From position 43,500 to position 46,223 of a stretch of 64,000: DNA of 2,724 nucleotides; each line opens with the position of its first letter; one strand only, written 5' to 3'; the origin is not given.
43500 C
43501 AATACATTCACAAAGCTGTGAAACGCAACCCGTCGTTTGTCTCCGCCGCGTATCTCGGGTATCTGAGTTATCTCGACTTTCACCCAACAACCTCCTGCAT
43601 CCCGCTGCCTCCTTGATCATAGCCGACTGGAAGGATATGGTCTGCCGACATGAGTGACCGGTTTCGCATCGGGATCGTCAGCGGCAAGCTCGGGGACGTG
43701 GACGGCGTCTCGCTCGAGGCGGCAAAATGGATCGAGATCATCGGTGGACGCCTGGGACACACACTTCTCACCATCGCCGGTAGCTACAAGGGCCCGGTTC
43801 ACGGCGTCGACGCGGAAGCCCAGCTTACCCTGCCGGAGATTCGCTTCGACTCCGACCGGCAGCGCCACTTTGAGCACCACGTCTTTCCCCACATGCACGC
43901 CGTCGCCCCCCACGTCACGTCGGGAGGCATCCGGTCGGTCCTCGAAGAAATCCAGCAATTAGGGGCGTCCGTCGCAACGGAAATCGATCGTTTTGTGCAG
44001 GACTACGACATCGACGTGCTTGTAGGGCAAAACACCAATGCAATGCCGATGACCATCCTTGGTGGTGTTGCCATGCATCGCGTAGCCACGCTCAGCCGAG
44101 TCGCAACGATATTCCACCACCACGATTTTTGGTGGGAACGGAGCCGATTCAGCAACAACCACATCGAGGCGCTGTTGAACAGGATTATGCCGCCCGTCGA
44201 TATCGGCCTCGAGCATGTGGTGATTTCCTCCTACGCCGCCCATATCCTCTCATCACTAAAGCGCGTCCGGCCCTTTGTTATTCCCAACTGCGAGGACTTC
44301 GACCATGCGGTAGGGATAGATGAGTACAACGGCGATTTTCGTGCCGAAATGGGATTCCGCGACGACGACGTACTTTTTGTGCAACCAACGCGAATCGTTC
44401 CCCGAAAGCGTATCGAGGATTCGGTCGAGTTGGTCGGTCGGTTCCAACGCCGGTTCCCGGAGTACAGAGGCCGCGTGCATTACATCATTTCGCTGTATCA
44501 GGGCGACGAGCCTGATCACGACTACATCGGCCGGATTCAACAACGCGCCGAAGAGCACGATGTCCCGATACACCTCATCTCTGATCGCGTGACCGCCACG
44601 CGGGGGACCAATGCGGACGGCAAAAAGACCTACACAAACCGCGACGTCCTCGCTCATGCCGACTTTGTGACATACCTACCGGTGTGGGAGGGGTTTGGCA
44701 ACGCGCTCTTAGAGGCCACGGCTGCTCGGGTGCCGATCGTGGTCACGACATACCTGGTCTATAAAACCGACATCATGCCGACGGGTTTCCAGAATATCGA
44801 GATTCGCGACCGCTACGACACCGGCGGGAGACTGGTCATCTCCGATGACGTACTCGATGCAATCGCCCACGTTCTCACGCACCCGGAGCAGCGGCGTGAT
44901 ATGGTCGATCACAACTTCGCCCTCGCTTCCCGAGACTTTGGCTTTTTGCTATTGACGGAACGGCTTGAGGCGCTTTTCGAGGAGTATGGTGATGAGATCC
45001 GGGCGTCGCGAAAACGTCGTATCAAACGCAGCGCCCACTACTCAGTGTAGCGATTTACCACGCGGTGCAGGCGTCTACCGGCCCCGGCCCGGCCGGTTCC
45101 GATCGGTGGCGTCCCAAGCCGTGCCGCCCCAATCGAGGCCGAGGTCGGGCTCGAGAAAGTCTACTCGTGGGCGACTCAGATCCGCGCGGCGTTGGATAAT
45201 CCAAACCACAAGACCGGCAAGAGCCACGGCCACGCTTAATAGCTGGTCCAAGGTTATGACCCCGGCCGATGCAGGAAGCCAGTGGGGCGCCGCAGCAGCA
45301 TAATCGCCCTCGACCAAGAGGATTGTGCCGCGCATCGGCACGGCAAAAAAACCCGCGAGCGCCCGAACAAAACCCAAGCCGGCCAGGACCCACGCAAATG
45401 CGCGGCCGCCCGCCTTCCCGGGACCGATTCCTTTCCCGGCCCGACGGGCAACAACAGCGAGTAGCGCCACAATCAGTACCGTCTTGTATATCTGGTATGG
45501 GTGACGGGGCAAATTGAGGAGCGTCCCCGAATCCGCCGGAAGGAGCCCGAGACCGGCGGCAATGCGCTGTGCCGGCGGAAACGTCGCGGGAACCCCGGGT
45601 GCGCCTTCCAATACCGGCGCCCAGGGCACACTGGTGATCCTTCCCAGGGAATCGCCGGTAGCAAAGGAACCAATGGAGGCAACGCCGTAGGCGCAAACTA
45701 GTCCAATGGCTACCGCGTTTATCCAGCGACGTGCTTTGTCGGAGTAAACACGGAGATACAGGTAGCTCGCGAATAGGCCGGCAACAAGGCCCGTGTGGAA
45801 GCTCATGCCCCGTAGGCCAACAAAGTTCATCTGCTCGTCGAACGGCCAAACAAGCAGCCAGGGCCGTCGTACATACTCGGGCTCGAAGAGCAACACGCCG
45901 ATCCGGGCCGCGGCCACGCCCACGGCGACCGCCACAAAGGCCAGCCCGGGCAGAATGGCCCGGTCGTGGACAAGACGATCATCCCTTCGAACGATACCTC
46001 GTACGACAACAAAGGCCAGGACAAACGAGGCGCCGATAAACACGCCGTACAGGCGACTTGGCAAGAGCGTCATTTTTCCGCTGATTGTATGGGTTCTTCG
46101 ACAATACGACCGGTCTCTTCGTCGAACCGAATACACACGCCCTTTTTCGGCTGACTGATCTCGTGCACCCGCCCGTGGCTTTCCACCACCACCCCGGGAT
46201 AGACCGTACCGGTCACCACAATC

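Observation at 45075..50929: Translationally coupled four-gene block: membrane protein, MinD/ParA-type ATPase, giant multi-module DUF342 (FapA-like) protein, Lgt-like enzyme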

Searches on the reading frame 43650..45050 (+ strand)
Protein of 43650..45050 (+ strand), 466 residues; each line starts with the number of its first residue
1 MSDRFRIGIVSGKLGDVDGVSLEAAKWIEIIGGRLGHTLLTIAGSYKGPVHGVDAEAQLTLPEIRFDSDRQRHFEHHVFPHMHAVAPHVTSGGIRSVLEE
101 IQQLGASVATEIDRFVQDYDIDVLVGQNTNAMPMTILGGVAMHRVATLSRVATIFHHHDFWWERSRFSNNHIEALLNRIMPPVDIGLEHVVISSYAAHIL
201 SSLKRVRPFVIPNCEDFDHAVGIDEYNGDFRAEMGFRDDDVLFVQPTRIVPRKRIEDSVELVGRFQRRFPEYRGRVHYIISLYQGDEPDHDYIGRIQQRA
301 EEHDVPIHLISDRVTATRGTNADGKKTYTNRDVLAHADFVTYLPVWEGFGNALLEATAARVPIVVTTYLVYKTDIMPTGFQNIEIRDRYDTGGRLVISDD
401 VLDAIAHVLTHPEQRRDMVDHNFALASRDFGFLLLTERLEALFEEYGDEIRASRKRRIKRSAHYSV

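Call 71: search_protein_families(library=pfam, proteins=[window:43650-45050:+], max_evalue=0.0001)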
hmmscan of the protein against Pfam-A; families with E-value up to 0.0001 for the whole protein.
window:43650-45050:+ (466 aa): 2 families
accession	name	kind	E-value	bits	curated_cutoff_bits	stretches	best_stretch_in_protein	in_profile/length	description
PF00534.26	Glycos_transf_1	-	3.8e-07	30.2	26.4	1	230-368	5-124/172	Glycosyl transferases group 1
PF13692.12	Glyco_trans_1_4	-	2e-05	25.3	27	0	331-368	71-108/142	Glycosyl transferases group 1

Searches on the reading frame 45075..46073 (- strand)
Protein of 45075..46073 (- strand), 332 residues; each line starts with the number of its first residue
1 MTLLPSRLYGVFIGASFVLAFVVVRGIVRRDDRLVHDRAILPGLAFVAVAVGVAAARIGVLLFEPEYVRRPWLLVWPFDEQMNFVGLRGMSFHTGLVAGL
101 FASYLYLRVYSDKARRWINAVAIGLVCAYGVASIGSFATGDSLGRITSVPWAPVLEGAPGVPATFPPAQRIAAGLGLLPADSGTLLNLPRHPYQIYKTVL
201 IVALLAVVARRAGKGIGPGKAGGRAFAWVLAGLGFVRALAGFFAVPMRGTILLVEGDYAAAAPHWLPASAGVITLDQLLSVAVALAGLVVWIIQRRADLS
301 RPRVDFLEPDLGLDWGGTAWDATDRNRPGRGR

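Call 3: search_protein_families(library=pfam, proteins=[window:45075-46073:-], max_evalue=0.01)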
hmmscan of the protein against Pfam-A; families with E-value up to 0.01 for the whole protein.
window:45075-46073:- (332 aa): 1 family
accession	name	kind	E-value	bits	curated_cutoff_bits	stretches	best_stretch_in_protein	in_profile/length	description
PF01790.23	LGT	-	2.3e-23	83.2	24.9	1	7-293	12-240/240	Prolipoprotein diacylglyceryl transferase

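Call 4: search_protein_families(library=ncbifam, proteins=[window:45075-46073:-], max_evalue=0.01)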
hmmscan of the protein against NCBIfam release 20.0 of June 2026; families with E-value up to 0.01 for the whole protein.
window:45075-46073:- (332 aa): 4 families
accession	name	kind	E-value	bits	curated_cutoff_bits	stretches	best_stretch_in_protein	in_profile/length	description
TIGR00544.1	lgt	equivalog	2.1e-15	56.9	118.9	1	7-296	23-271/280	prolipoprotein diacylglyceryl transferase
NF000784.0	PRK00052.4-5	subfamily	4e-06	26.1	409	1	7-206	14-207/298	prolipoprotein diacylglyceryl transferase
NF000779.0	PRK00052.3-5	equivalog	4.9e-06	26.5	405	1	7-149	19-152/257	prolipoprotein diacylglyceryl transferase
NF000778.0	PRK00052.3-4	equivalog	0.00015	21.5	334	1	9-157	16-153/252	prolipoprotein diacylglyceryl transferase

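Call 18: search_solved_structures(query=window:45075-46073:-, max_evalue=1, show_alignments=2)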
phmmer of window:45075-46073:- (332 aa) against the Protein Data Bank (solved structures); distinct sequences matched with E-value up to 1: 7.
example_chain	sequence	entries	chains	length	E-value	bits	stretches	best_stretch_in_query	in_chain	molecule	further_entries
3b5j_A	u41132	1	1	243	0.41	13.1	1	236-279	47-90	Alpha-hemolysin translocation ATP-binding protein hlyB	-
1xef_A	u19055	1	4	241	0.48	12.9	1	237-279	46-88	Alpha-hemolysin translocation ATP-binding protein hlyB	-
1mt0_A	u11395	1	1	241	0.49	12.9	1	237-279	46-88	Hemolysin secretion ATP-binding protein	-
2pmk_A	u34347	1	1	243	0.5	12.8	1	237-279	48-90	Alpha-hemolysin translocation ATP-binding protein hlyB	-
2ffa_A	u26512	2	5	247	0.5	12.8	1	237-279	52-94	Alpha-hemolysin translocation ATP-binding protein hlyB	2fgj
2ffb_A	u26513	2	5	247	0.51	12.8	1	237-279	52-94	Alpha-hemolysin translocation ATP-binding protein hlyB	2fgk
2ff7_A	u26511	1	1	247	0.51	12.8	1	237-279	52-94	Alpha-hemolysin translocation ATP-binding protein hlyB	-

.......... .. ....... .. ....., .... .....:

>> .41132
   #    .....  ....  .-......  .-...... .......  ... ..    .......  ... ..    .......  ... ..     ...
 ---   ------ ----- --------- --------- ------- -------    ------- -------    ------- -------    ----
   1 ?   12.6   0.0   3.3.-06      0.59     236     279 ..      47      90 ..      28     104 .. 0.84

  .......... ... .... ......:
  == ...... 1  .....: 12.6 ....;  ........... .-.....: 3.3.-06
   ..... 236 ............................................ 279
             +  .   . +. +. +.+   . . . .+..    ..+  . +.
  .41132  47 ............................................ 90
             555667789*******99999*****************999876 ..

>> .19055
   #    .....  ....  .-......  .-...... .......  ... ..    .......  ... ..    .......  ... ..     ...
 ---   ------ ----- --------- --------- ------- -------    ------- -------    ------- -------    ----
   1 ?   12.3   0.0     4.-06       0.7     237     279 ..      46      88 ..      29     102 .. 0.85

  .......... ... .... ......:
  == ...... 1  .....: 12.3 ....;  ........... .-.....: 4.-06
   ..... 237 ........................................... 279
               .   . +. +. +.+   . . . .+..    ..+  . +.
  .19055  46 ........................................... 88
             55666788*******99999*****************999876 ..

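Call 55: search_solved_structures(query=A2, max_evalue=0.001, show_alignments=1)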
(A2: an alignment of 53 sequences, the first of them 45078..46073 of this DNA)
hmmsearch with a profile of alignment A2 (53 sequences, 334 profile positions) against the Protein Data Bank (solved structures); distinct sequences matched with E-value up to 0.001: 1.
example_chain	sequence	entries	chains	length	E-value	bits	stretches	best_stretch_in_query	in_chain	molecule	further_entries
5azb_A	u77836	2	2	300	8e-59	202.3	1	3-319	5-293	Prolipoprotein diacylglyceryl transferase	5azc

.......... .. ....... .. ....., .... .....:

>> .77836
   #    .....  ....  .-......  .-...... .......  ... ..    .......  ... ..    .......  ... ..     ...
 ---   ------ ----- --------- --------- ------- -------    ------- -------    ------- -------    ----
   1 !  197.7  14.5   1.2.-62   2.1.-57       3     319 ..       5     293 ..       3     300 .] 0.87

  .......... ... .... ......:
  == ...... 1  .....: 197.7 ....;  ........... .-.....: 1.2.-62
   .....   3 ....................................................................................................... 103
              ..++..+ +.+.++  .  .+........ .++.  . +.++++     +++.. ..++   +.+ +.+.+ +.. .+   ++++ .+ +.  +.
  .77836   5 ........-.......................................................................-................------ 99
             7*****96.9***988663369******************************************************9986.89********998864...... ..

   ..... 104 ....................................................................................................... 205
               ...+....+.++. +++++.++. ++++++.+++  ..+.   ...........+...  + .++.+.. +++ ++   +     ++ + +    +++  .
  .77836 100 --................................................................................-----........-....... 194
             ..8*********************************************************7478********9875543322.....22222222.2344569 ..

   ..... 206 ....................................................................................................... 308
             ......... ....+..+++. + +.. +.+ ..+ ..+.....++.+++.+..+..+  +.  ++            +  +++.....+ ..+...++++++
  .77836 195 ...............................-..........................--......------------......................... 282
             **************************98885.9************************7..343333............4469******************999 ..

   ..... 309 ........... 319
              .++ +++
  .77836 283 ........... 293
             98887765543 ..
